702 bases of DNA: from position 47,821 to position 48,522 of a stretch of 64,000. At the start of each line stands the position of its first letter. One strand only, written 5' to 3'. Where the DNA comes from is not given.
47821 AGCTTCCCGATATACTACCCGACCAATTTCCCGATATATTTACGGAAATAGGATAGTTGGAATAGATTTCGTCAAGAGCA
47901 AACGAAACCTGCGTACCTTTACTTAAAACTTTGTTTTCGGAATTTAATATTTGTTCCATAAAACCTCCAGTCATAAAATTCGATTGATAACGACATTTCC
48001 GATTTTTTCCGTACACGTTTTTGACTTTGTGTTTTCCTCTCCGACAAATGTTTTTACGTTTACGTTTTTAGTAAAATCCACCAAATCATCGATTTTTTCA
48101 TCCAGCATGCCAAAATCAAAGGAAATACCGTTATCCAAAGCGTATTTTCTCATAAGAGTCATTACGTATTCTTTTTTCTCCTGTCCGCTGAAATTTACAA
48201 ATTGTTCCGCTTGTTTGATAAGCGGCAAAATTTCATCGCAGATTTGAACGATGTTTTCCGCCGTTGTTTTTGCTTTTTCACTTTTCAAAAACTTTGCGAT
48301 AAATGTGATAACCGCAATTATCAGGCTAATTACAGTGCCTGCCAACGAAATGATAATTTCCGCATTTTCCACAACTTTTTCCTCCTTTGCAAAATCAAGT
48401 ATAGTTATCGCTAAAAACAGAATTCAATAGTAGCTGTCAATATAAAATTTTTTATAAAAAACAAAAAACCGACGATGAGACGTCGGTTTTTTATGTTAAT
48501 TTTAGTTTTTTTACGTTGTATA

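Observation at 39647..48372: Leaderless RHS/YD toxin operon led by a holin-like gene: candidate undescribed export/delivery module for a Gram-positive polymorphic toxin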

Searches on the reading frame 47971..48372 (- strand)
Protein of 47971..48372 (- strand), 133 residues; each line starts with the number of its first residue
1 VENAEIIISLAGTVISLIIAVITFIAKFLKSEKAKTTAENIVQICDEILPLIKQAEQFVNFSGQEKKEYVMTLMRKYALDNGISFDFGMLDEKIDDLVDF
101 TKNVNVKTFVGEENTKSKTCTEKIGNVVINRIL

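Call 4: search_protein_families(library=pfam, proteins=[window:47971-48372:-], max_evalue=0.01)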
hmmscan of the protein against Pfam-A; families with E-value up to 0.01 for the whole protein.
window:47971-48372:- (133 aa): 1 family
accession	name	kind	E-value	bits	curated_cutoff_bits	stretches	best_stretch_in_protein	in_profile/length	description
PF09682.15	Phage_holin_6_1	-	2.3e-06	28.4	24.9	1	5-84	3-82/101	Bacteriophage holin of superfamily 6 (Holin_LLH)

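Call 5: search_protein_families(library=ncbifam, proteins=[window:47971-48372:-], max_evalue=0.01)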
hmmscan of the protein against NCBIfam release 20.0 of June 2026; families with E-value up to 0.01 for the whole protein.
window:47971-48372:- (133 aa): 1 family
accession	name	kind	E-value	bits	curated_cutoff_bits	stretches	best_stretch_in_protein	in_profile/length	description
TIGR01673.1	holin_LLH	equivalog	0.0075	16.7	34.75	0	7-98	6-101/108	phage holin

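Call 28: list_cluster_members(proteins=[P0001, window:47974-48372:-, window:45728-46492:-, window:44952-45725:-, window:40503-44939:-, window:40043-40438:-, window:39650-39988:-, window:37258-39495:-])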
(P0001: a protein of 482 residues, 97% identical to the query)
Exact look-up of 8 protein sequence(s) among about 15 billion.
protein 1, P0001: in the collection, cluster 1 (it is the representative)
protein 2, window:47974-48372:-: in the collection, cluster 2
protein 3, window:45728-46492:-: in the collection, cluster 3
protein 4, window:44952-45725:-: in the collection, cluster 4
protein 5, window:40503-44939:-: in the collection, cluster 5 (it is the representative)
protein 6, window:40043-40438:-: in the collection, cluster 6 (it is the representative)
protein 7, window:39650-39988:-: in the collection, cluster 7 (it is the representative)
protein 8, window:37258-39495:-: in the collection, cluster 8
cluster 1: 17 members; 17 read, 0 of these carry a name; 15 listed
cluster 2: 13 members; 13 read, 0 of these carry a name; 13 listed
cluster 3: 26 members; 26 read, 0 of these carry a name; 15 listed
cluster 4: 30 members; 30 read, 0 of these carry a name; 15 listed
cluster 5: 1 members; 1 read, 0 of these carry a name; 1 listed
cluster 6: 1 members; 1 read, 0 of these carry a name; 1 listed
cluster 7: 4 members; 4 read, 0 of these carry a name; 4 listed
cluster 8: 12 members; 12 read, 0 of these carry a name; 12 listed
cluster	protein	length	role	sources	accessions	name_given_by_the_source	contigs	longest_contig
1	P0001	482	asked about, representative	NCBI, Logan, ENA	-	-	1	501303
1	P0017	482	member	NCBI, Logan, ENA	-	-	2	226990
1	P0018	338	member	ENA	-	-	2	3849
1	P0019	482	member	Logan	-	-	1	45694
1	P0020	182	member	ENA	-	-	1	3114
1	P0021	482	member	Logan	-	-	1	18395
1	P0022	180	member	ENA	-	-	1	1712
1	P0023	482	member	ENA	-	-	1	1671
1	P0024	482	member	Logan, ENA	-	-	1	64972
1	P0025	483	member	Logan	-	-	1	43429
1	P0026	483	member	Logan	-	-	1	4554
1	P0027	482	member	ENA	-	-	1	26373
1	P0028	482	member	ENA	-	-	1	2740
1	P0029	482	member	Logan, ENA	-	-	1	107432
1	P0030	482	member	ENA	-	-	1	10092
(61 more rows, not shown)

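Call 35: search_protein_families(library=phrogs, proteins=[window:47971-48372:-], max_evalue=0.01)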
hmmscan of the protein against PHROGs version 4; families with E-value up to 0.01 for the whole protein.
window:47971-48372:- (133 aa): 5 families
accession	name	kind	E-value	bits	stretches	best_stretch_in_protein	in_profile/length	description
phrog_6918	-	lysis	7.2e-09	36.7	1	3-110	4-107/114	holin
phrog_6995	-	lysis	0.0013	19.9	1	7-98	4-94/115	holin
phrog_8376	-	unknown function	0.0034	18.7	1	21-110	10-90/121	-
phrog_38218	-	unknown function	0.0035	18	0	66-122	160-217/248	-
phrog_608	-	lysis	0.0049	18.1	1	5-93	6-95/111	holin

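Call 53: find_related_loci(query=A4, collection=viral_contigs, flank=4000)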
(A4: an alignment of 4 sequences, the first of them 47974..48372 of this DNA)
Query A4 (133 aa) in viral_contigs; peptide patterns used: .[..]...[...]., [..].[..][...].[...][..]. (x = any residue, [..] = any of these).
599 stretches matched a pattern (row limit reached: there are more); 4 encode a relative of the query (tblastn E <= 1e-3); 4 distinct loci.
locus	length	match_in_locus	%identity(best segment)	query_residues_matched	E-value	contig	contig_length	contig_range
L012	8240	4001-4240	32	5-99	8e-8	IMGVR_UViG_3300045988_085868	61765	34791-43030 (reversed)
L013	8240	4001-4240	32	5-99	8e-8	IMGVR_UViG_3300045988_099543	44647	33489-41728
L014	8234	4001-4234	35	17-98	1e-6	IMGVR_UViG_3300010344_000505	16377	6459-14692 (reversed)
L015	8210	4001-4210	36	24-98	2e-6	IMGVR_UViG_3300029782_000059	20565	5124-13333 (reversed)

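Call 84: search_protein_families(library=padloc, proteins=[window:47971-48372:-], max_evalue=0.01)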
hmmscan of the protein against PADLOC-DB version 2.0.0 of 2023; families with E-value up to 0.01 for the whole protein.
window:47971-48372:- (133 aa): 0 families
